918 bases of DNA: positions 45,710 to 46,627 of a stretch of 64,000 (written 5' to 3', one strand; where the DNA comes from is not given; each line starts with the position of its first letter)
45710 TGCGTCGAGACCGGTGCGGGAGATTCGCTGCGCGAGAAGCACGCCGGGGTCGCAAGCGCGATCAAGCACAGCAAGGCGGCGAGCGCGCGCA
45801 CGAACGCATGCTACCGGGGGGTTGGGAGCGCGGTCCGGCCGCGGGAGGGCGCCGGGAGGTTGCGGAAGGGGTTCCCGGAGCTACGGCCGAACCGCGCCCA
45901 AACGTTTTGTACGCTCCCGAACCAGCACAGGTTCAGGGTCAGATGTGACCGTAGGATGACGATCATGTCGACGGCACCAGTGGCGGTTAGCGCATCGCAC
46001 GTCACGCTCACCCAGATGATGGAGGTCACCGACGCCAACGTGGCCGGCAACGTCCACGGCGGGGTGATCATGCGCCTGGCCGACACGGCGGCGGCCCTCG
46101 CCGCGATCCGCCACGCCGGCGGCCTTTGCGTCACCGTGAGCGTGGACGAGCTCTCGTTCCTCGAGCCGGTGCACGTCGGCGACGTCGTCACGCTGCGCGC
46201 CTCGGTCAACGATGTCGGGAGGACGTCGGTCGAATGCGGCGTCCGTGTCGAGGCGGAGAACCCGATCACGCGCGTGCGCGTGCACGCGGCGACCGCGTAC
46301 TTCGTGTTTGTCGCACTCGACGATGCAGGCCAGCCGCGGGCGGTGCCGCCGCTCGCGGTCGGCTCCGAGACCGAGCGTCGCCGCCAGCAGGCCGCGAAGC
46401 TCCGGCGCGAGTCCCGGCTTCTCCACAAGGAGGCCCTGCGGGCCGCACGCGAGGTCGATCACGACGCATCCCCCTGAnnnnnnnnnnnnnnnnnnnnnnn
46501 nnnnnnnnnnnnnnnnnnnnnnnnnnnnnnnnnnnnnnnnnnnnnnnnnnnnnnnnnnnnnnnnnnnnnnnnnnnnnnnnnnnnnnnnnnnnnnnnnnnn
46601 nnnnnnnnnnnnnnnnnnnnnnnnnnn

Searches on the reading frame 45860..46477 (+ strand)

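Call 18: search_protein_families(library=pfam, proteins=[window:45860-46477:+], max_evalue=0.1)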
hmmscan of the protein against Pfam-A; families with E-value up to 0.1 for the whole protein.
window:45860-46477:+ (205 aa): 4 families
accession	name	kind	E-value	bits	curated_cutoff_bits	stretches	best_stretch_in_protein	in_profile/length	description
PF03061.28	4HBT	-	3.4e-23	82.2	20.6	1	63-135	2-75/79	Thioesterase superfamily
PF13279.12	4HBT_2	-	0.0012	19.7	25.5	1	78-163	34-115/122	Thioesterase-like superfamily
PF01575.25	MaoC_dehydratas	-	0.026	14.6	27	1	78-125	61-108/123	MaoC like domain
PF14765.12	PS-DH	-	0.047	13.7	23.7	1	77-132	84-144/166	Polyketide synthase dehydratase N-terminal domain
